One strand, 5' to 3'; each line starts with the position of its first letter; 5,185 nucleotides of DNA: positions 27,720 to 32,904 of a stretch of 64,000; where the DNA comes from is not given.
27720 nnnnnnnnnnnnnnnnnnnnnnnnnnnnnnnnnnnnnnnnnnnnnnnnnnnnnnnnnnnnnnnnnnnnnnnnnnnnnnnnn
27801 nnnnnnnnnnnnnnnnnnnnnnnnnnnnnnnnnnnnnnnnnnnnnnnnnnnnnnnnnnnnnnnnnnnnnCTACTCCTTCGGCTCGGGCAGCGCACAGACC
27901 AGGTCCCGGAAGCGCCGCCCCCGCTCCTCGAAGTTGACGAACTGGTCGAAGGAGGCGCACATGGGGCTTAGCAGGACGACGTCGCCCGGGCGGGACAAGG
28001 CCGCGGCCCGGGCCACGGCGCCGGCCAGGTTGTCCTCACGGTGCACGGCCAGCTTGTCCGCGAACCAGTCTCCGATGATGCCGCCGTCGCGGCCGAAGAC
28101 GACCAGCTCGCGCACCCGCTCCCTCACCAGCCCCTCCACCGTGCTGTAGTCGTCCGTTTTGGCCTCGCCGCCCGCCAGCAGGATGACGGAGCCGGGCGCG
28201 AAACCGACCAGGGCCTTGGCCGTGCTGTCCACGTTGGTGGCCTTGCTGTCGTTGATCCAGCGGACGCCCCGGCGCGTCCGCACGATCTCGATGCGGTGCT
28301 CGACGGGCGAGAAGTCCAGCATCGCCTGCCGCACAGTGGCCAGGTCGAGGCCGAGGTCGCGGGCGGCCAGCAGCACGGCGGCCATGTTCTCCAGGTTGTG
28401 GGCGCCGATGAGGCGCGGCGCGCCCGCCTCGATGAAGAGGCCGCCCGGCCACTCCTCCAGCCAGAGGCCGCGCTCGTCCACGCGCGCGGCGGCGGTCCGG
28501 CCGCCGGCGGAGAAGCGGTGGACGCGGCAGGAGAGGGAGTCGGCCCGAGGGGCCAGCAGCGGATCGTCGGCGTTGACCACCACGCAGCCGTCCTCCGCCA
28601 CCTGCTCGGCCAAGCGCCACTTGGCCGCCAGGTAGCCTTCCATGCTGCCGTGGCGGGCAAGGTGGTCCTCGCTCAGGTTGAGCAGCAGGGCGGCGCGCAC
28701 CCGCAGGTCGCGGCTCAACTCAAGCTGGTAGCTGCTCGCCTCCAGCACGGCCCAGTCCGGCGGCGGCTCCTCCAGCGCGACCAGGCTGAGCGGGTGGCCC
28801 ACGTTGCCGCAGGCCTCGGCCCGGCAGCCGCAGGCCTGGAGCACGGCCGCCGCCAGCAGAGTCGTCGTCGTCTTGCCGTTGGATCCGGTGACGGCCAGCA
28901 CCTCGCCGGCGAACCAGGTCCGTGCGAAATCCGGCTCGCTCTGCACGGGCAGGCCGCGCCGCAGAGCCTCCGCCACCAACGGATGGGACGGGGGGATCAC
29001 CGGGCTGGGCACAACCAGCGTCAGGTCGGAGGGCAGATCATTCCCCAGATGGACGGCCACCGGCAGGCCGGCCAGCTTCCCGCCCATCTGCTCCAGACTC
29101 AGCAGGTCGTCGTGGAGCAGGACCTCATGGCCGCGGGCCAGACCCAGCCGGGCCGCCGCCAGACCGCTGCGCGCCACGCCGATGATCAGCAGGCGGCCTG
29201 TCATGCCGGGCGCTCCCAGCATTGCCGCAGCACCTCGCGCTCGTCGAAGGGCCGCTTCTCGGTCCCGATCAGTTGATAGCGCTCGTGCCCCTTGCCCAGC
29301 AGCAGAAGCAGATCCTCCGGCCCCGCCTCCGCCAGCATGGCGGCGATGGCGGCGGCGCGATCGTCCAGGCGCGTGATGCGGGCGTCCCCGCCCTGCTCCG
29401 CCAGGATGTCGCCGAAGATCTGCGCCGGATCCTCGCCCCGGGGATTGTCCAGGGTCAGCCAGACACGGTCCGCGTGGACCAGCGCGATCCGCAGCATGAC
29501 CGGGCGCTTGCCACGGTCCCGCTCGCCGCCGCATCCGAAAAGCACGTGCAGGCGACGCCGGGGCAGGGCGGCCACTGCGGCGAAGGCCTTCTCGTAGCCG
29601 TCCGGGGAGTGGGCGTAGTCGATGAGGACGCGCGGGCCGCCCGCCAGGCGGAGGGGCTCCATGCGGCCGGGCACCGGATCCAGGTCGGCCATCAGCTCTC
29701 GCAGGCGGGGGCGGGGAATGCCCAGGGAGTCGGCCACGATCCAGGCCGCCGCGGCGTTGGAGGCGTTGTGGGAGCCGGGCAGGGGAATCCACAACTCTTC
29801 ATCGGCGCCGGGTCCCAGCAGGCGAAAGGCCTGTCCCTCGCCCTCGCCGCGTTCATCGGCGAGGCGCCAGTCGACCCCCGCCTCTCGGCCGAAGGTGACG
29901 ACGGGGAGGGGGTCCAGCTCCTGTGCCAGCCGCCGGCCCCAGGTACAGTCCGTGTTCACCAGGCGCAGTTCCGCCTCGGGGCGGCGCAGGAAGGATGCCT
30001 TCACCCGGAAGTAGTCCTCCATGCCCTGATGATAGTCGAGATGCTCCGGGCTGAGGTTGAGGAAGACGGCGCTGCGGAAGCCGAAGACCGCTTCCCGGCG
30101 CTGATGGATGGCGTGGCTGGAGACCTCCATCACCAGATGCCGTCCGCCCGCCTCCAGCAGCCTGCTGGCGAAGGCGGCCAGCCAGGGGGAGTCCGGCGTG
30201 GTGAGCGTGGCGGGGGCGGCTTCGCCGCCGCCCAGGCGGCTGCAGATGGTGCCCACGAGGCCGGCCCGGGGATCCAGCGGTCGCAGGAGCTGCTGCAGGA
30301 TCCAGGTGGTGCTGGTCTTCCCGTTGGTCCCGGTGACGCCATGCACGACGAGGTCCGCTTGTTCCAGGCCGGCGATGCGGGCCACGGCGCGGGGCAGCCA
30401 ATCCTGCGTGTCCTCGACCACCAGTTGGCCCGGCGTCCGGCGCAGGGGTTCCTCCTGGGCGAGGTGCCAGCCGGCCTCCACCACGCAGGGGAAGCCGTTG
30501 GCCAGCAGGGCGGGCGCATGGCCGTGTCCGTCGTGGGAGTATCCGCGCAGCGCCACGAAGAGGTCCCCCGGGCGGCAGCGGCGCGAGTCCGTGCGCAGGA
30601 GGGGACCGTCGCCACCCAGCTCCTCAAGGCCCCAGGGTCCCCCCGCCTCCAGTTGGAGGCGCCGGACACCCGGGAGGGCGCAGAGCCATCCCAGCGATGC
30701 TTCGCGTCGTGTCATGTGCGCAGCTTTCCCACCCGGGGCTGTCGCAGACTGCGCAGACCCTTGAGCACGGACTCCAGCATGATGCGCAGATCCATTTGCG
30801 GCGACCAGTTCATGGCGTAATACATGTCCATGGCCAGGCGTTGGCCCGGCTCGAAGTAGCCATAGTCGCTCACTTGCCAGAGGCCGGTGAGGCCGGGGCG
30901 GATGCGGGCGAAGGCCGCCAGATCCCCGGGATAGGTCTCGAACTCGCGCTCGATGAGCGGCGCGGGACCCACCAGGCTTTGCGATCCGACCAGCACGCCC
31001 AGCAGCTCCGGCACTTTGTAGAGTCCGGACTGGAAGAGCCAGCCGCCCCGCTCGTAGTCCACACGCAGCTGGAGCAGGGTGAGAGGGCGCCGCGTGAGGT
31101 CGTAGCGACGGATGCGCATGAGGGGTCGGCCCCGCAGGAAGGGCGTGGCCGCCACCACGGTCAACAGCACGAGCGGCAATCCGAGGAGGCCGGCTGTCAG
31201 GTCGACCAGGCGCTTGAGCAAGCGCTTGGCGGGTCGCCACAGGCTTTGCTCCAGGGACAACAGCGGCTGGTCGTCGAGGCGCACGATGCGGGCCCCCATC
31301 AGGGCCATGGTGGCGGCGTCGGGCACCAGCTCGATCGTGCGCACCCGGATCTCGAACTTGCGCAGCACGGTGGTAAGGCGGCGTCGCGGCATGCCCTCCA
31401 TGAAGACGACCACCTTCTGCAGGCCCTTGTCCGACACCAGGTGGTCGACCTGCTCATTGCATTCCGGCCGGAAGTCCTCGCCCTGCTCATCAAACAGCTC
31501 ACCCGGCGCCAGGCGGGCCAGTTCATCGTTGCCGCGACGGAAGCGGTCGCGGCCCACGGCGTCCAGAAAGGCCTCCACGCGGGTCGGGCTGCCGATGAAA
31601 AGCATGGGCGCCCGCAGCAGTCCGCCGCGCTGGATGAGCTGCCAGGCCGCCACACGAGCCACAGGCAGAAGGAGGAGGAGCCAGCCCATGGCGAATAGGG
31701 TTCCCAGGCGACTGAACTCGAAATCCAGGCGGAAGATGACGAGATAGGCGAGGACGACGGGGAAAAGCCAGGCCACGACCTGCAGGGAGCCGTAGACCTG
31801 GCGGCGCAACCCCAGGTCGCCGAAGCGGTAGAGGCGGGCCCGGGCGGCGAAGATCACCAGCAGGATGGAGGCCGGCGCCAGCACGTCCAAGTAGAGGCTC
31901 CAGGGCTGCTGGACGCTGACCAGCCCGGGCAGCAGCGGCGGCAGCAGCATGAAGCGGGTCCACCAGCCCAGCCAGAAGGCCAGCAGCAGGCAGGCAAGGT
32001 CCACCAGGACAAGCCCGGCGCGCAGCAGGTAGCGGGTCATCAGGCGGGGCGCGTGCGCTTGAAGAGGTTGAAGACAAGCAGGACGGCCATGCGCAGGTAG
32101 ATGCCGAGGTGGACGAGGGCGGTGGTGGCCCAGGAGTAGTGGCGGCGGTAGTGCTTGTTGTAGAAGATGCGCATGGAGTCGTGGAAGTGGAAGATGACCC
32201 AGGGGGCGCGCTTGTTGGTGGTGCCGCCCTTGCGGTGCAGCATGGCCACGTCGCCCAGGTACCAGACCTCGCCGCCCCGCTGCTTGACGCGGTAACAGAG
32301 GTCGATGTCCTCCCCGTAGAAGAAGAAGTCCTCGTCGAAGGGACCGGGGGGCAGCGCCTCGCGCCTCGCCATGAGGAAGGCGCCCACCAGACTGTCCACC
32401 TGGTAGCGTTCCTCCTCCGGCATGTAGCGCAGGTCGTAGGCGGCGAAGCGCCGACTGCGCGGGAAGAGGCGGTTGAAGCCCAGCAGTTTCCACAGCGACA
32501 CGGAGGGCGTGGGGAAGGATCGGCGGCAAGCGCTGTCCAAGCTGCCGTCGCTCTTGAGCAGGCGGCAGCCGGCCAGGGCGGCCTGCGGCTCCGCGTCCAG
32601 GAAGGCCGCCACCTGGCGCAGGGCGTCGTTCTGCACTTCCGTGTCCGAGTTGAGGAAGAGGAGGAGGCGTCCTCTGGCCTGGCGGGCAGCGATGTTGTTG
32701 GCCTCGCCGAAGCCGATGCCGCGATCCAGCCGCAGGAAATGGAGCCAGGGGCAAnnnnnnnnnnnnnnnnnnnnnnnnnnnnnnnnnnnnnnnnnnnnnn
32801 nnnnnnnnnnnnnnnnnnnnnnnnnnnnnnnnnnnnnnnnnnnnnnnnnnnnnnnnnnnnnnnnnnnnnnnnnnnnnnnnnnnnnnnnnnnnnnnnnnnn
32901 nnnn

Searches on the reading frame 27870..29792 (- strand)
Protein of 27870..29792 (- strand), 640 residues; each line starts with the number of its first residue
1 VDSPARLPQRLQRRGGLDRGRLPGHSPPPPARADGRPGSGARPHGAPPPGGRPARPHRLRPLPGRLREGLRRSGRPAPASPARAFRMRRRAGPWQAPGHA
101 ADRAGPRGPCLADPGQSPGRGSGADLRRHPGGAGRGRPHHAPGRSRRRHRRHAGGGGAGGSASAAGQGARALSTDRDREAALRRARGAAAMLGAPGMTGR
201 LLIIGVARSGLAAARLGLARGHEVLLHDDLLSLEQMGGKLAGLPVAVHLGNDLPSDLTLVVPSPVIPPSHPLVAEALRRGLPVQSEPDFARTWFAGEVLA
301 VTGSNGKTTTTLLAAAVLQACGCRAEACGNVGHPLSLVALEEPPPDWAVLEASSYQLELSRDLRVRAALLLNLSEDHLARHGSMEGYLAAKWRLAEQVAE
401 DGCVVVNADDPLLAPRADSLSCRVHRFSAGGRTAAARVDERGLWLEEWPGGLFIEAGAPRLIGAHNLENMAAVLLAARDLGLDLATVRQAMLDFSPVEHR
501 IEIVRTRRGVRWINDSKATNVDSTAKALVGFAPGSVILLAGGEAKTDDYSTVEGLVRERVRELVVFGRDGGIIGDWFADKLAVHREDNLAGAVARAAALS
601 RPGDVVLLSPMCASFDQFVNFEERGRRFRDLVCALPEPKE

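Call 28: search_protein_families(library=pfam, proteins=[window:27870-29792:-], max_evalue=0.0001)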
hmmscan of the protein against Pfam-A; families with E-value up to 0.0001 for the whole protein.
window:27870-29792:- (640 aa): 2 families
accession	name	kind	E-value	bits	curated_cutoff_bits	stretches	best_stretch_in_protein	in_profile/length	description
PF08245.18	Mur_ligase_M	-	1e-28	101.1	24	1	301-477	1-200/200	Mur ligase middle domain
PF02875.26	Mur_ligase_C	-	5.5e-13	50.3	28.4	1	499-610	1-125/127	Mur ligase, glutamate ligase domain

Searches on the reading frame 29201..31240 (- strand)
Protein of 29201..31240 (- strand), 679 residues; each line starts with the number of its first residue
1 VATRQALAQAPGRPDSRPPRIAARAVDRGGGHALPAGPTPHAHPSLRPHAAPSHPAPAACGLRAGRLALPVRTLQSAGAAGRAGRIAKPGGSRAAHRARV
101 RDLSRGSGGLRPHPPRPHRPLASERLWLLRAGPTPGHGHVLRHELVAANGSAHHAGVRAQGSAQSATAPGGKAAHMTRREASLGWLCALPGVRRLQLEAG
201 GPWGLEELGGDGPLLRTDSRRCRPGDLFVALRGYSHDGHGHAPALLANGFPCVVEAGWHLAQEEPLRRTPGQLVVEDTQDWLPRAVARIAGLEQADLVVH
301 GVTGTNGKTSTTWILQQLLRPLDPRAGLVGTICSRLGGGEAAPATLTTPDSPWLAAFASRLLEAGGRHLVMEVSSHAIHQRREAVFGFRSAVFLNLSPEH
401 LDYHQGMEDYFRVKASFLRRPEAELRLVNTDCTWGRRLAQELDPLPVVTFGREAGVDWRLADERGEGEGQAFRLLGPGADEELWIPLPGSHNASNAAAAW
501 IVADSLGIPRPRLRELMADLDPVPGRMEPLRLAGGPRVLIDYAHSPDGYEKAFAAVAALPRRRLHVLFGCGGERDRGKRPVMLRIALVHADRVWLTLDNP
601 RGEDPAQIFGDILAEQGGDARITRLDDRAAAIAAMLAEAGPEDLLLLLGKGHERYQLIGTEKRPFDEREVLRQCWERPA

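Call 28: search_protein_families(library=pfam, proteins=[window:29201-31240:-], max_evalue=0.0001)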
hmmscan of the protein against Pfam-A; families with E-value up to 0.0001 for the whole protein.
window:29201-31240:- (679 aa): 3 families
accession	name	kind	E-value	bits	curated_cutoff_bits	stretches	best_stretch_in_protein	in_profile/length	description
PF08245.18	Mur_ligase_M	-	4.5e-40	138.2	24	1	302-503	1-200/200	Mur ligase middle domain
PF02875.26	Mur_ligase_C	-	1.8e-27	97.2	28.4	1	525-651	1-127/127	Mur ligase, glutamate ligase domain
PF01225.30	Mur_ligase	-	1.4e-05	25.8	21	1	216-255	6-50/95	Mur ligase family, catalytic domain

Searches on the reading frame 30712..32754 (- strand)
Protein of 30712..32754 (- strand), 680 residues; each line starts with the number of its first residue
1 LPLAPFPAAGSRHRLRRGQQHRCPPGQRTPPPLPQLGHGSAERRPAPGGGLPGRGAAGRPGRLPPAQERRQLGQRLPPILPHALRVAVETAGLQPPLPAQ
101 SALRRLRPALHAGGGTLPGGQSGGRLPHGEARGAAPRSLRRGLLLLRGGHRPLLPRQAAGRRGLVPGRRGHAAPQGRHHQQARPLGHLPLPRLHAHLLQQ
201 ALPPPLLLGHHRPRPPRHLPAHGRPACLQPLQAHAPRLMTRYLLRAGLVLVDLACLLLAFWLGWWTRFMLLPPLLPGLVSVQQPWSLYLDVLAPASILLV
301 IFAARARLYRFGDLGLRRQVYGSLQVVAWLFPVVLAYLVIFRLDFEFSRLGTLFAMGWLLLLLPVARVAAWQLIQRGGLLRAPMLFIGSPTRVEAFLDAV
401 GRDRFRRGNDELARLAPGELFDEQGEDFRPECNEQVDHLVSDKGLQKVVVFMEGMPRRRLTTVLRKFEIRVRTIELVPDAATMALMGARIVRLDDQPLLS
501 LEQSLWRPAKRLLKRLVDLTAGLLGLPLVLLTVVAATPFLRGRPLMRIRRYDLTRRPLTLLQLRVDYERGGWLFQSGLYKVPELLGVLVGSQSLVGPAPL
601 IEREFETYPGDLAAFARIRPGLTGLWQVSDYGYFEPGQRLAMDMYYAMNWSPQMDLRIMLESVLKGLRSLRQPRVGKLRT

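Call 28: search_protein_families(library=pfam, proteins=[window:30712-32754:-], max_evalue=0.0001)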
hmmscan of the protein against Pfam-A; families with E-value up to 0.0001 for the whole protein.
window:30712-32754:- (680 aa): 1 family
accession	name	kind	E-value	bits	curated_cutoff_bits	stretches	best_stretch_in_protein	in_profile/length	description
PF02397.22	Bac_transf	-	6.4e-19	68.6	27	1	569-666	79-177/179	Bacterial sugar transferase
